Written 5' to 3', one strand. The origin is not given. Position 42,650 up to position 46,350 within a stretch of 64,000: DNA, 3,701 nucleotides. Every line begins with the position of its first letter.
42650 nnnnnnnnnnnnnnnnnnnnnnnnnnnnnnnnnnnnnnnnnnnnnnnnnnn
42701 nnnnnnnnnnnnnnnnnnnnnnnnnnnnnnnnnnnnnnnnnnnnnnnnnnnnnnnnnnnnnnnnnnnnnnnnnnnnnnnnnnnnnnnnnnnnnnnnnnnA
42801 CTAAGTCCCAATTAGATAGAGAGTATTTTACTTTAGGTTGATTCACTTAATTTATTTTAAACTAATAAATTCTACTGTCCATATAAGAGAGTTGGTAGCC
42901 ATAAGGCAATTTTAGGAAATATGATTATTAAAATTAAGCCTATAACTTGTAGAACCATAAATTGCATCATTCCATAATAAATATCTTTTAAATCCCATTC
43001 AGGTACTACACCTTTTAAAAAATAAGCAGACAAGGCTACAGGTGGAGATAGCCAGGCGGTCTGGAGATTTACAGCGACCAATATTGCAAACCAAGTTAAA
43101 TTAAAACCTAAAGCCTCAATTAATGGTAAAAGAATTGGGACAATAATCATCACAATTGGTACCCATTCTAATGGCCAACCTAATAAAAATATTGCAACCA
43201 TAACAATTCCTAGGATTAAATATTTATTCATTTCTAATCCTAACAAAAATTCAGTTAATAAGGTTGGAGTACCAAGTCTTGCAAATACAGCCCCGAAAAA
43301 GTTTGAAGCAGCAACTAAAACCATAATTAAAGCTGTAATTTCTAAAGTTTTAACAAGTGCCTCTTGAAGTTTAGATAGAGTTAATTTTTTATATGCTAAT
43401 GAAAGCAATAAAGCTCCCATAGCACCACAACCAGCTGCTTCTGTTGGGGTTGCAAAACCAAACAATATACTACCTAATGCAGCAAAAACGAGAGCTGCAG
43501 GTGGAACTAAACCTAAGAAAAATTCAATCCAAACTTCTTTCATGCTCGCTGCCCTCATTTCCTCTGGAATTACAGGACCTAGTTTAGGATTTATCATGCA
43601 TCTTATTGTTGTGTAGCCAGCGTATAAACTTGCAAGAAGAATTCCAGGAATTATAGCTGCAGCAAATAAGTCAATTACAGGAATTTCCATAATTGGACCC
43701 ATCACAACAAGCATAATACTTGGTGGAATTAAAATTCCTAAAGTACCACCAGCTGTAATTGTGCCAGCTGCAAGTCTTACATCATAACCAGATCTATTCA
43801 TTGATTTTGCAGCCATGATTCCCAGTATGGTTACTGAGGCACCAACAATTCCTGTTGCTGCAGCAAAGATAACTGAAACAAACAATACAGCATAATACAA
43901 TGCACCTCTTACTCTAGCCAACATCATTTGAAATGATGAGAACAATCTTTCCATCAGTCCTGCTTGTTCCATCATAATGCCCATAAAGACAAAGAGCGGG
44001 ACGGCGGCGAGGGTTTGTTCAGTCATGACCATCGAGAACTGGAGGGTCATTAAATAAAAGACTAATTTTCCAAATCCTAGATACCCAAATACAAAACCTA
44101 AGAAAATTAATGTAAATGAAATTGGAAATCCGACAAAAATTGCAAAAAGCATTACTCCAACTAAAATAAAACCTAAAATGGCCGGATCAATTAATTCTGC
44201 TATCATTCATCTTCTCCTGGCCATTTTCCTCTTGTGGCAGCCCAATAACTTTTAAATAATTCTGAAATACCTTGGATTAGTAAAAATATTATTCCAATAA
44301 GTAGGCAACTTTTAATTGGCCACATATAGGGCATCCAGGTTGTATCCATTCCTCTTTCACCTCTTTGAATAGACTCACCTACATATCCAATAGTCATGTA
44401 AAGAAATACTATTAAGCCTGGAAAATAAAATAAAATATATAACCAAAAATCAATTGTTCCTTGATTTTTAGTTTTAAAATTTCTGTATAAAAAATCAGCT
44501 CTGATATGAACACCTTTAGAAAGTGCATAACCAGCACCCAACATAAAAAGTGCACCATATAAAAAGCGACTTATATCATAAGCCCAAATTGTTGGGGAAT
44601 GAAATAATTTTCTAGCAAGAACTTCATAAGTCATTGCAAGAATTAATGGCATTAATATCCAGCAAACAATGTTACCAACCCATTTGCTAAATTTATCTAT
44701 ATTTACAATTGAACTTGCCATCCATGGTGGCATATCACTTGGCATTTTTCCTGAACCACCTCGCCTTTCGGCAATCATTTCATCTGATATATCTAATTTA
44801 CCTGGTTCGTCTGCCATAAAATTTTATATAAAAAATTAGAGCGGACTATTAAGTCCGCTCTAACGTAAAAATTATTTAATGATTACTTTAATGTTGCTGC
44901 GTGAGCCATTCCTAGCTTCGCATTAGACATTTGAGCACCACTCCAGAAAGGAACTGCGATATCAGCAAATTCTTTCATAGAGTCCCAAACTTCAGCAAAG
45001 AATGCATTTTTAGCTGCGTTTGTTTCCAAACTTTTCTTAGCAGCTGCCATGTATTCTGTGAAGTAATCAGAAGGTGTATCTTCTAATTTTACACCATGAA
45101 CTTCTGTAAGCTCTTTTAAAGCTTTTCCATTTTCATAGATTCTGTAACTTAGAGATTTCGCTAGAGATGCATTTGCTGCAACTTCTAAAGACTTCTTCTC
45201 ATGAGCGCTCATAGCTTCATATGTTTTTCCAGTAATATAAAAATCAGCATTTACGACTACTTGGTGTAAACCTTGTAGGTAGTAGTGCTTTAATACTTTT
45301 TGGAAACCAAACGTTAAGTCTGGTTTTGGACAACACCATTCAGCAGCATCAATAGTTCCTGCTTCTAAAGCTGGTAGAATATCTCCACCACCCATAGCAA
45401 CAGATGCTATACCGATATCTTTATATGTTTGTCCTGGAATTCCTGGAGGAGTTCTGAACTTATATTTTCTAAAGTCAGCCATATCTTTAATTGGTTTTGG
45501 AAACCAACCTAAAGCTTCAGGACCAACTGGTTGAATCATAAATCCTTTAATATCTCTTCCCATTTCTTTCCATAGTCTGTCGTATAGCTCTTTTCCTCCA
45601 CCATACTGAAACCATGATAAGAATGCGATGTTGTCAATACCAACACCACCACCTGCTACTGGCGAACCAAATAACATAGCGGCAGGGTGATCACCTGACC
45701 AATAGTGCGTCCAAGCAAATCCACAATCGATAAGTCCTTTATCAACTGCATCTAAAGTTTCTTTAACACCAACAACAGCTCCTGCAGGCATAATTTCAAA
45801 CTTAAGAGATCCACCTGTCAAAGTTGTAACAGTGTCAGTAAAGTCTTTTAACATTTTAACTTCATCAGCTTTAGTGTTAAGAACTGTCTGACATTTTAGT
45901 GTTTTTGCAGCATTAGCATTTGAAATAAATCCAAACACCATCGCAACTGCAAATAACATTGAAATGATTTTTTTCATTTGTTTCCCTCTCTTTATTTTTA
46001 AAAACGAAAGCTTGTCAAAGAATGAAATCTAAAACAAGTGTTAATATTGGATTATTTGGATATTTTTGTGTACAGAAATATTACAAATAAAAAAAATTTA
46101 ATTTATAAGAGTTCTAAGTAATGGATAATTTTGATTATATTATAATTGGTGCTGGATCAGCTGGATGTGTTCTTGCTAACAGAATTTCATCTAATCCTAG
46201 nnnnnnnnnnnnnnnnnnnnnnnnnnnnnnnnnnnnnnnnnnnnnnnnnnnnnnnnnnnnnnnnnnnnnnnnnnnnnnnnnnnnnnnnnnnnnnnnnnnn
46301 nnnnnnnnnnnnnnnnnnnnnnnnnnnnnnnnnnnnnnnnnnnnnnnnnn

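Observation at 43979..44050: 72-bp high-GC3 codon tract inside dctM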

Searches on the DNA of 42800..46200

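Call 30: search_rna_families(source=window, start=42800, end=46200, threshold=evalue, max_evalue=1)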
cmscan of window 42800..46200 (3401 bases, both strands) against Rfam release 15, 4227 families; matches with E-value up to 1: 2.
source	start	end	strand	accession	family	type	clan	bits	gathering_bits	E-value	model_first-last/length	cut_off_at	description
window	44827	44924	-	RF00558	L20_leader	Cis-reg; leader;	-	23.3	58.7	0.18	1-127/127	no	Ribosomal protein L20 leader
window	44732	44969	+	RF02050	STnc470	Gene; sRNA;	-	18.7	80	0.11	1-226/226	no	Salmonella enterica sRNA STnc470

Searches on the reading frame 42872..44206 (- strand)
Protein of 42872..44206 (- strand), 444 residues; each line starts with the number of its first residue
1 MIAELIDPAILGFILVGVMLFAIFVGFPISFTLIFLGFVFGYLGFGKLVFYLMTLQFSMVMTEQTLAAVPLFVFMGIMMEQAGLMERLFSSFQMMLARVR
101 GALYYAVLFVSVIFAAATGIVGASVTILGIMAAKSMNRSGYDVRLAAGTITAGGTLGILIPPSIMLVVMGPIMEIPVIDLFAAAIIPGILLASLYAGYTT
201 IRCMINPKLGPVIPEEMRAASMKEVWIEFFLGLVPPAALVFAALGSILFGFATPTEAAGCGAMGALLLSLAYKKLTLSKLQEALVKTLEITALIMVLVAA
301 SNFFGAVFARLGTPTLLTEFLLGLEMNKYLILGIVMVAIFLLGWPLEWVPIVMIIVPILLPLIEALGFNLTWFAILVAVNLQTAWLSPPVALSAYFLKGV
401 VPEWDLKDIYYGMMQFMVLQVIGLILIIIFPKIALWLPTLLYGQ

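Call 6: search_protein_families(library=pfam, proteins=[window:42872-44206:-])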
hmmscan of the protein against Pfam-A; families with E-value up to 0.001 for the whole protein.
window:42872-44206:- (444 aa): 1 family
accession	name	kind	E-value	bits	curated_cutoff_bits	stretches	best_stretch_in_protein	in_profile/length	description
PF06808.19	DctM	-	3.4e-72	244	23.8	1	17-433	2-413/413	Tripartite ATP-independent periplasmic transporter, DctM component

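Call 31: search_solved_structures(query=window:42872-44206:-, show_alignments=2)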
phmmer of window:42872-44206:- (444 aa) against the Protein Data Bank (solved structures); distinct sequences matched with E-value up to 0.001: 5.
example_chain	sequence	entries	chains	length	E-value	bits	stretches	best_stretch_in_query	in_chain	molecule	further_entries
7qha_B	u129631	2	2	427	1.6e-43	152.5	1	20-443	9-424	Putative TRAP-type C4-dicarboxylate transport system, large permease component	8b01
8y4w_A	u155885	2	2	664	1.2e-39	139.8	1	13-443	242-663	N-acetylneuraminate transporter small subunit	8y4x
7qe5_A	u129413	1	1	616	3.9e-35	124.9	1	14-441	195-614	Sialic acid TRAP transporter permease protein SiaT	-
8thi_A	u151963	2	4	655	4.6e-35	124.7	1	14-441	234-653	Sialic acid TRAP transporter permease protein SiaT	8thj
9pym_A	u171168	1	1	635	1.4e-32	116.5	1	2-433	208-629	Isethionate TRAP transporter permease protein DctMQ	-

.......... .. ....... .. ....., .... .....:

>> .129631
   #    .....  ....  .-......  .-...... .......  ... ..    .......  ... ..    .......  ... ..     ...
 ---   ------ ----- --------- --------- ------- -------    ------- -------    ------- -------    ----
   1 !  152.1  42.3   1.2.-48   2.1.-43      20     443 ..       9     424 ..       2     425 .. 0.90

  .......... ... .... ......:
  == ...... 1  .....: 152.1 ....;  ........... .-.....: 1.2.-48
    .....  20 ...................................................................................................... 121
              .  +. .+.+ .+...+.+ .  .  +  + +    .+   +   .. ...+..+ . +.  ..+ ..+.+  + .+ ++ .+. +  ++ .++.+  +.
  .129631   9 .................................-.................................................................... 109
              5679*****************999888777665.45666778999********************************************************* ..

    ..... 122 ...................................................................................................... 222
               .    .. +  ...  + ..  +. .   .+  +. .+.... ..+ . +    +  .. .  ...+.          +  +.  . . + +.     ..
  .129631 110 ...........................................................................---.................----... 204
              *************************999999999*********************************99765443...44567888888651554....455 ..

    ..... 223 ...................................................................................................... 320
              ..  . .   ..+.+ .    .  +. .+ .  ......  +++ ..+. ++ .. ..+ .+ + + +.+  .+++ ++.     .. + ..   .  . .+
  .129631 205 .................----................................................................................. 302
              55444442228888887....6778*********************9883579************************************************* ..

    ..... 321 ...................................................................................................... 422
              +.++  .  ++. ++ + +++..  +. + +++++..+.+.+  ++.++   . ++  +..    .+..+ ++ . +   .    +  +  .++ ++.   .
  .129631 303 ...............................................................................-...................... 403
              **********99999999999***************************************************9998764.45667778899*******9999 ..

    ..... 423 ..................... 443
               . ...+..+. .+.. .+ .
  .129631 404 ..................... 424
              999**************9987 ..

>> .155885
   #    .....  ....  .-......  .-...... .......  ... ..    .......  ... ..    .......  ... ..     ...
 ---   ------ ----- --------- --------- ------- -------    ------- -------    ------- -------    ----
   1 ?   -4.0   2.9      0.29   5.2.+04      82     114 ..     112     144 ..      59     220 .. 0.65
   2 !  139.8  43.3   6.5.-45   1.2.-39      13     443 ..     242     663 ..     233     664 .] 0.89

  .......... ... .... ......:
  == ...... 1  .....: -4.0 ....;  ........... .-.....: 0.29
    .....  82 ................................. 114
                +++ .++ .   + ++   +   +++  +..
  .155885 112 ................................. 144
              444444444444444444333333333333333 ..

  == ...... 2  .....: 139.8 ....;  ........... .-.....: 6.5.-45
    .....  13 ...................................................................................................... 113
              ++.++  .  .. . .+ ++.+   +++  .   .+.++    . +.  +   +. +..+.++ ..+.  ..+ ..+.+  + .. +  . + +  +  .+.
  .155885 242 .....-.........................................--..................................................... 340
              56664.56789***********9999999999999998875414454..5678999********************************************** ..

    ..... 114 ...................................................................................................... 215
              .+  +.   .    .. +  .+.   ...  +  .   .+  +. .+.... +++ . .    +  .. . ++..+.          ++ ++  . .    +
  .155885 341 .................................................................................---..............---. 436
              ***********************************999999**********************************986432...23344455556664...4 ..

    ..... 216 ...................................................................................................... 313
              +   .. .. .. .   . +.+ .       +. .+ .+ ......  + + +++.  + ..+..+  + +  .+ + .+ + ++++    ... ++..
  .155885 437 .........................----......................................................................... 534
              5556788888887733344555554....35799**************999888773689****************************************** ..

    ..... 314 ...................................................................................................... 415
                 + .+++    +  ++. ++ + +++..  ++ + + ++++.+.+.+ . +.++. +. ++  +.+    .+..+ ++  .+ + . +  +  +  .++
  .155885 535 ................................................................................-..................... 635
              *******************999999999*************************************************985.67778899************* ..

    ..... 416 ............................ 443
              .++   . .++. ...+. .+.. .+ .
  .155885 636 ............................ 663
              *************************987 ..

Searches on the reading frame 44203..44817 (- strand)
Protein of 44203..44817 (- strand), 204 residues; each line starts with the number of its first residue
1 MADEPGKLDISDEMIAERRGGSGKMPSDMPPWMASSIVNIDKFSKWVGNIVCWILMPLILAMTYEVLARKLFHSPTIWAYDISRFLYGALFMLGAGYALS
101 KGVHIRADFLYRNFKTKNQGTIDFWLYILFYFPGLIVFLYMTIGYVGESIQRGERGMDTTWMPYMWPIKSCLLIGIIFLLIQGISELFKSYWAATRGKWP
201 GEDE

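Call 6: search_protein_families(library=pfam, proteins=[window:44203-44817:-])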
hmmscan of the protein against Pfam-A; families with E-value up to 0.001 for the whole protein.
window:44203-44817:- (204 aa): 1 family
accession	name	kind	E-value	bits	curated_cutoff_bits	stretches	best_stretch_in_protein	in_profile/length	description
PF04290.18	DctQ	-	8.5e-23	81.1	28.3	1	58-189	1-128/132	Tripartite ATP-independent periplasmic transporters, DctQ component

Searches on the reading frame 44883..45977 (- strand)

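Call 6: search_protein_families(library=pfam, proteins=[window:44883-45977:-])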
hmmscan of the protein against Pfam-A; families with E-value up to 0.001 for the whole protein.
window:44883-45977:- (364 aa): 1 family
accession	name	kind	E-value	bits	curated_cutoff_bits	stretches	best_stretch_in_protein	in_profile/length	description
PF03480.18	DctP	-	1.5e-27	97.1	23.4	1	36-318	8-280/286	Bacterial extracellular solute-binding protein, family 7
